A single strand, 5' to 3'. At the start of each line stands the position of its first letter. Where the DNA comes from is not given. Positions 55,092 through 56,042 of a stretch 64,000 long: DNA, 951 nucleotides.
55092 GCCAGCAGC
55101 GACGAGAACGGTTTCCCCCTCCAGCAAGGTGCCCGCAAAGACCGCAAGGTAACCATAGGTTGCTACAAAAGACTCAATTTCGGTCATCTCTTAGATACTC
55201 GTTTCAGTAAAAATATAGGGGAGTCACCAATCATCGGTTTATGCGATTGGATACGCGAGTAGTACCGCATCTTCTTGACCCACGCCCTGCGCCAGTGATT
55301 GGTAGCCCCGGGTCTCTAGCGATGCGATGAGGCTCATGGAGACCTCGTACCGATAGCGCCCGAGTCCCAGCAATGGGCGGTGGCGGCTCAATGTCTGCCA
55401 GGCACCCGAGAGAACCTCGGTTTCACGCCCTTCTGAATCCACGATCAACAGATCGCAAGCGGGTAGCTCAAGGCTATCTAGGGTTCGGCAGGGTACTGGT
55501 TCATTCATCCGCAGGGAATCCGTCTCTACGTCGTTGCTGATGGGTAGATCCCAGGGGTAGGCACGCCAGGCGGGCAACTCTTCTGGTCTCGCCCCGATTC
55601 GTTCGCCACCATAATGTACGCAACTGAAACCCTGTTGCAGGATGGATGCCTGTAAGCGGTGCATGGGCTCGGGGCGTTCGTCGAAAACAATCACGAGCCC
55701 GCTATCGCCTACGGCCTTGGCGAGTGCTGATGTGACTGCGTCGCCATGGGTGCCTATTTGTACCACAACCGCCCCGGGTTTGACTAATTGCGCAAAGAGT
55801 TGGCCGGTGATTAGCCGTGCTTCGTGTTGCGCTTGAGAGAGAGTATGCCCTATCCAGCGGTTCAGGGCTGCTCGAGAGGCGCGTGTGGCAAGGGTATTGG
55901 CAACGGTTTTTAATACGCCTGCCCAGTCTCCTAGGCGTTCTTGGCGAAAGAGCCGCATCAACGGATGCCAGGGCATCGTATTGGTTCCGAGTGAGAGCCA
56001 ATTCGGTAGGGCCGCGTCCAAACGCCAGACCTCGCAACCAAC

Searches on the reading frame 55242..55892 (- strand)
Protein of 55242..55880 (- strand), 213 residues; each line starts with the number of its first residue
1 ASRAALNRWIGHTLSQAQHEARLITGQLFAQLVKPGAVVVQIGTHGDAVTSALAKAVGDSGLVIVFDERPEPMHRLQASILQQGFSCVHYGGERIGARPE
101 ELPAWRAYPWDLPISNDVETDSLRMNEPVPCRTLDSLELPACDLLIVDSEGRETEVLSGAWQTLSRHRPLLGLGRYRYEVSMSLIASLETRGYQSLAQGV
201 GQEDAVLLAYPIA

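Call 8: search_protein_families(library=pfam, proteins=[window:55242-55880:-], max_evalue=10)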
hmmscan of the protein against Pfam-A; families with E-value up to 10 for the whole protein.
seq(213 aa): 2 families
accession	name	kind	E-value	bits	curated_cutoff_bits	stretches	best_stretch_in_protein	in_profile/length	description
PF05050.19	Methyltransf_21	-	5.9e-07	30.2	22.7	1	112-182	80-150/173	Methyltransferase FkbM domain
PF08704.16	GCD14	-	0.31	11.1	26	1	33-67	38-72/247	tRNA methyltransferase complex GCD14 subunit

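Call 9: search_protein_families(library=ncbifam, proteins=[window:55242-55880:-], max_evalue=10)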
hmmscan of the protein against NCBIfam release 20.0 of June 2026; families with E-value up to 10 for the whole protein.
seq(213 aa): 2 families
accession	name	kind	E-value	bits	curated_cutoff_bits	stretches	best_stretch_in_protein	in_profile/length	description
TIGR01444.1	fkbM_fam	subfamily_domain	5.2e-08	33.5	37.7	1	38-170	1-137/143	FkbM family methyltransferase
NF047649.1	MTase_UXPK_star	exception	0.04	12.9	460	1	33-118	75-155/283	methyltransferase/UXPK-star double selenoprotein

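Call 39: find_homologous_proteins(query=window:55242-55880:-, max_evalue=0.01)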
Query seq(213 aa): 903 candidates shared short words with the query, none scored E <= 0.01.

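Call 78: search_protein_families(library=pfam, alignment_id=A5, max_evalue=0.01)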
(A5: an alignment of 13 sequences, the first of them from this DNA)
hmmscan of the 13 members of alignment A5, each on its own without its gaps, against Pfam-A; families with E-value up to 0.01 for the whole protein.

A. member 1, seq(217 aa): 1 family
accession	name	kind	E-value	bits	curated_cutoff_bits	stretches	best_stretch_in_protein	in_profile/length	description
PF05050.19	Methyltransf_21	-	6.2e-07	30.1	22.7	1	116-186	80-150/173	Methyltransferase FkbM domain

B. families by the number of members that match (of 13 scanned): 10 families
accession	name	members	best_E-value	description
PF02475.24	TRM5-TYW2_MTfase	7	1.5e-09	TRM5/TYW2 methyltransferase domain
PF05050.19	Methyltransf_21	5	4.5e-10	Methyltransferase FkbM domain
PF01135.25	PCMT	5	5.5e-08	Protein-L-isoaspartate(D-aspartate) O-methyltransferase (PCMT)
PF19711.4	DUF6207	1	0.00029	Family of unknown function (DUF6207)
PF13578.12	Methyltransf_24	1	0.00036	Methyltransferase domain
PF01596.23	Methyltransf_3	1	0.0011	O-methyltransferase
PF01269.23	Fibrillarin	1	0.0012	Fibrillarin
PF13649.12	Methyltransf_25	1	0.0016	Methyltransferase domain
PF02527.21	GidB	1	0.0027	rRNA small subunit methyltransferase G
PF10294.15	Methyltransf_16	1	0.006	Lysine methyltransferase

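Call 84: predict_structure(alignment_id=A5)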
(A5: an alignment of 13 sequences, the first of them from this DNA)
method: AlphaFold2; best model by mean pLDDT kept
length: 217 residues; sequences in the alignment: 13
mean_pLDDT: 79.3   pTM: 0.76
mean pLDDT of the five models: 79.3, 79.3, 78.6, 77.8, 76.7
residues with pLDDT >= 90: 90; 70-90: 59; 50-70: 61; < 50: 7
segments of 3 or more residues with pLDDT < 50: 1-3
pLDDT, mean of each block of 10 residues (from residue 1): 50 56 63 90 90 93 97 88 94 92 61 55 56 87 95 86 94 88 78 90 60 85
secondary structure, 60 per line:
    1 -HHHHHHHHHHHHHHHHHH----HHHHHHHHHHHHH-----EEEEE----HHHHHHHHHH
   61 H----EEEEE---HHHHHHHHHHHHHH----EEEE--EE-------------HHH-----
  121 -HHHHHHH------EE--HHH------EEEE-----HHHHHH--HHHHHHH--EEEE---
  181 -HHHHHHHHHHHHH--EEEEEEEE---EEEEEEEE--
elements in order: H2-19 H24-36 E42-46 H51-61 E66-70 H74-87 E92-95 H122-128 E148-151 H157-162 H165-171 E174-177 H182-194 E197-204 E208-215

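Call 86: fold_search(model_id=the predicted structure, library=pdb)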
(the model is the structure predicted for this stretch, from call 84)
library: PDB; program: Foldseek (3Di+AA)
matches with E <= 10: 1945; with E <= 0.001: 434
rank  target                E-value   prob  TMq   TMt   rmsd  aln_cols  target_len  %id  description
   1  8h26_E                4.8e-07  1.00  0.52  0.65   9.5       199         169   14  Crystal structure of MnmM from S. aureus complexed with SAH (1.50 A) (released 2023-01-18)
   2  8h26_A                4.8e-07  1.00  0.52  0.63   9.2       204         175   14  Crystal structure of MnmM from S. aureus complexed with SAH (1.50 A) (released 2023-01-18)
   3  8h0s_A                6.4e-07  1.00  0.52  0.58   9.6       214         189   13  Crystal structure of MnmM from B. subtilis complexed with Gln-TTG anti-codon stem loop and SAM (2.90 A) (released 2023-01-25)
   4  8h0s_C                6.4e-07  1.00  0.51  0.58   9.6       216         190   13  Crystal structure of MnmM from B. subtilis complexed with Gln-TTG anti-codon stem loop and SAM (2.90 A) (released 2023-01-25)
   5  8h1b_B                7.2e-07  1.00  0.51  0.56  10.2       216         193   13  Crystal structure of MnmM from S. aureus complexed with SAM and tRNA anti-codon stem loop (ASL) (1.55 A) (released 2023-01-25)
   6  8h27_C                9.1e-07  1.00  0.51  0.64  10.0       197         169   15  Crystal structure of MnmM from S. aureus complexed with SAM (2.04 A) (released 2023-01-25)
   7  3dh0_B                1.0e-06  1.00  0.52  0.58   5.5       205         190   16  Crystal structure of a SAM dependent methyltransferase from Aquifex aeolicus (released 2008-07-15)
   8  3eey_G                1.3e-06  1.00  0.54  0.64   7.2       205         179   12  CRYSTAL STRUCTURE OF PUTATIVE RRNA-METHYLASE FROM Clostridium thermocellum (released 2008-09-16)
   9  6jcl_H                1.6e-06  1.00  0.56  0.56   8.2       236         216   16  Crystal structure of cofactor-bound Rv0187 from MTB (released 2019-12-11)
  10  8h1b_A                1.8e-06  1.00  0.52  0.58  10.1       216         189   14  Crystal structure of MnmM from S. aureus complexed with SAM and tRNA anti-codon stem loop (ASL) (1.55 A) (released 2023-01-25)
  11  8h27_D                1.9e-06  1.00  0.53  0.64   9.5       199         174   16  Crystal structure of MnmM from S. aureus complexed with SAM (2.04 A) (released 2023-01-25)
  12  4poo_B                2.1e-06  1.00  0.52  0.66   8.7       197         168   12  The crystal structure of Bacillus subtilis YtqB in complex with SAM (released 2014-04-02)
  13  3lhd_A                2.1e-06  1.00  0.53  0.46   7.2       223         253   13  Crystal structure of P. abyssi tRNA m1A58 methyltransferase in complex with S-adenosyl-L-homocysteine (released 2010-05-19)
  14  3e05_B                2.2e-06  1.00  0.54  0.60   7.4       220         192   13  CRYSTAL STRUCTURE OF Precorrin-6y C5,15-methyltransferase FROM Geobacter metallireducens GS-15 (released 2008-08-12)
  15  5kva_B                2.2e-06  1.00  0.55  0.52   7.9       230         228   14  Crystal Structure of sorghum caffeoyl-CoA O-methyltransferase (CCoAOMT) (released 2016-08-10)
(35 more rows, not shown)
